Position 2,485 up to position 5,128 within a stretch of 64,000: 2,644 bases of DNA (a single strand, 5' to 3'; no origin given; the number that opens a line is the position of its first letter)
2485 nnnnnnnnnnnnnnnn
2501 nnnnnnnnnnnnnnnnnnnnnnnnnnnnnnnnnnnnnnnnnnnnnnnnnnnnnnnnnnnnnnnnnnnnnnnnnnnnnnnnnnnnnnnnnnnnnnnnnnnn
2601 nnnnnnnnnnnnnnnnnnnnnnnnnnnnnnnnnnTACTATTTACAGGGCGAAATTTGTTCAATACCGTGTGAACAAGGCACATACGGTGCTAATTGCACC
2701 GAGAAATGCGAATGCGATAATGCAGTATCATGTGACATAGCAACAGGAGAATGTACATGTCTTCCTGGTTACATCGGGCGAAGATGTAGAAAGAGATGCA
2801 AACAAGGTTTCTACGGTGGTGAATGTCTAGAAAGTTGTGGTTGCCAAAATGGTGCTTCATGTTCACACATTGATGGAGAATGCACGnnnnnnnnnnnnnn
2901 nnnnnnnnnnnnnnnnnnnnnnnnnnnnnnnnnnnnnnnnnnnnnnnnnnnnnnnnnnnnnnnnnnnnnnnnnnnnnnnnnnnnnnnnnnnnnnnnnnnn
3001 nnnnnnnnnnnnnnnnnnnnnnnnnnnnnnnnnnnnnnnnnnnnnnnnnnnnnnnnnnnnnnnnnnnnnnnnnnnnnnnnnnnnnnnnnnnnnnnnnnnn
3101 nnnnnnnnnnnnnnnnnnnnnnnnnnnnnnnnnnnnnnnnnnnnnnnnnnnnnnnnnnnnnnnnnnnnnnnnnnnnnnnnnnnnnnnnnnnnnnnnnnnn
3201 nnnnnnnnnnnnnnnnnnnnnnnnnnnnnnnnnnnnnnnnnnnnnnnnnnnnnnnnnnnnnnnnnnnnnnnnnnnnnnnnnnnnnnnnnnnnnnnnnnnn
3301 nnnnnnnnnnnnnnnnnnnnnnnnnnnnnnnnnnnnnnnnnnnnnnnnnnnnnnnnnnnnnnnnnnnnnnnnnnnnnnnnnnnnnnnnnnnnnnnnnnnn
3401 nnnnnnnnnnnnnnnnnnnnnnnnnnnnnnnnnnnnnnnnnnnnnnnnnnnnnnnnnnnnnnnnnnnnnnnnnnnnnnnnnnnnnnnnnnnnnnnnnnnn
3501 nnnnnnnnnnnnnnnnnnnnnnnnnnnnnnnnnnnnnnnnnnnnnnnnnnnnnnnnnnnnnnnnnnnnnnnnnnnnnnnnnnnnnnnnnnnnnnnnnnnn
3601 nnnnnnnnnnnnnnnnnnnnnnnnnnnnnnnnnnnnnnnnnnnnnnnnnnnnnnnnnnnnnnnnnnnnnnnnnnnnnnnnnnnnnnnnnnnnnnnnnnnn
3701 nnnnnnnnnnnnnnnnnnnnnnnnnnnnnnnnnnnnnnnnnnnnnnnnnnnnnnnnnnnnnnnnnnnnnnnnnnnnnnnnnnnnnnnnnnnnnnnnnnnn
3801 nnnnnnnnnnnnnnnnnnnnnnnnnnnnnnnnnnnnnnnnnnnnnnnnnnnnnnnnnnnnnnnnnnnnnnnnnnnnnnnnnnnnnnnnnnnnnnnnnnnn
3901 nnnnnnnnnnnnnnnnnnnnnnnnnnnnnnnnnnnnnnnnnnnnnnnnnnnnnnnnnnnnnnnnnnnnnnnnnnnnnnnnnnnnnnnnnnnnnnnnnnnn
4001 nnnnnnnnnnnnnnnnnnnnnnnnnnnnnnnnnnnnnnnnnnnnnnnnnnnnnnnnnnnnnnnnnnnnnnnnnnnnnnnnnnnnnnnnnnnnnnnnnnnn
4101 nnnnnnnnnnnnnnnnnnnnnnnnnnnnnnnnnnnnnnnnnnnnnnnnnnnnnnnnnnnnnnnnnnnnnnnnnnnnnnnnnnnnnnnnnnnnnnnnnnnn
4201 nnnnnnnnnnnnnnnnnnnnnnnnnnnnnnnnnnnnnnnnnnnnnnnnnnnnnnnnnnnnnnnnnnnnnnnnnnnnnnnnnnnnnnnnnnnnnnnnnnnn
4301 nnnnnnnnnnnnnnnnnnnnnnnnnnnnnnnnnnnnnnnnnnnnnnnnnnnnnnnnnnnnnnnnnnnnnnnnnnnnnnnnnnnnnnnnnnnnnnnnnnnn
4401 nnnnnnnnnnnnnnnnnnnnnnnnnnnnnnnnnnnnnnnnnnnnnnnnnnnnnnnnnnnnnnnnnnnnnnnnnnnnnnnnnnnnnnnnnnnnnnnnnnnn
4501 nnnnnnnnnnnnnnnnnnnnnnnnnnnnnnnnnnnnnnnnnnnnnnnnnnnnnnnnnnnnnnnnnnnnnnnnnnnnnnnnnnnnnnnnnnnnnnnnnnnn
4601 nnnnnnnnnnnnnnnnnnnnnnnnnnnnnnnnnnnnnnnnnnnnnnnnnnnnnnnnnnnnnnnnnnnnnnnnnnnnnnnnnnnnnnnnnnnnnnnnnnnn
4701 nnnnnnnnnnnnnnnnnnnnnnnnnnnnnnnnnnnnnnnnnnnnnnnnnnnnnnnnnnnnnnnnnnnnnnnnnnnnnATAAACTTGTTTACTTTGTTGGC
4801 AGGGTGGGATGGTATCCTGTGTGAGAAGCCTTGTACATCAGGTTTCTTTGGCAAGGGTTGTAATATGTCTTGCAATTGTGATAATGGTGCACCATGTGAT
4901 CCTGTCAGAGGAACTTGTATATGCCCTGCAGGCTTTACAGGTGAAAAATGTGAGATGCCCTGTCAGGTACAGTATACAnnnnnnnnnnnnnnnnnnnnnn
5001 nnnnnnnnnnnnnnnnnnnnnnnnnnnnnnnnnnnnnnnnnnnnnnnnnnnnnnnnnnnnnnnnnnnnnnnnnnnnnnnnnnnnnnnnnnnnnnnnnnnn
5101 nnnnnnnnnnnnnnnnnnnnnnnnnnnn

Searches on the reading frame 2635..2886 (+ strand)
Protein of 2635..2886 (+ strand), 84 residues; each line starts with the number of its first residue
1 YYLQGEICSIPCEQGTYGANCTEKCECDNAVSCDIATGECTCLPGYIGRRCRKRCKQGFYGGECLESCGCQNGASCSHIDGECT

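Call 59: search_protein_families(library=pfam, proteins=[window:2635-2886:+], max_evalue=0.01)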
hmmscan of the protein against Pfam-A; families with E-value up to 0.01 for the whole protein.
seq(84 aa): 1 family
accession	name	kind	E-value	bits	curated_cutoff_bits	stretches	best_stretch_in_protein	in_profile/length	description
PF00053.31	EGF_laminin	-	2.7e-06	27.9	21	1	25-68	1-47/49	Laminin EGF domain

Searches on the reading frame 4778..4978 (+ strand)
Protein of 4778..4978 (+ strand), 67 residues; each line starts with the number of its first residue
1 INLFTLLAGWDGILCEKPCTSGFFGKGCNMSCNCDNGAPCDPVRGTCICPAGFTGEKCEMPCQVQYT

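Call 59: search_protein_families(library=pfam, proteins=[window:4778-4978:+], max_evalue=0.01)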
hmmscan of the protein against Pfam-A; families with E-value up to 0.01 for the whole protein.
seq(67 aa): 5 families
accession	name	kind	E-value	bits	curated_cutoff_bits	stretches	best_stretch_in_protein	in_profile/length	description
PF01414.25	DSL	-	0.00014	22.5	24.2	1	19-60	1-45/46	Delta serrate ligand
PF00053.31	EGF_laminin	-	0.00031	21.3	21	1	32-65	1-37/49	Laminin EGF domain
PF00008.33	EGF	-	0.004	17.8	21.5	1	28-56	1-31/32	EGF-like domain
PF12661.13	hEGF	-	0.0047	17.8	29.3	1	34-53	1-22/22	Human growth factor-like EGF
PF23106.1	EGF_Teneurin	-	0.005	17.3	24.3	1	44-60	13-29/30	Teneurin-like EGF domain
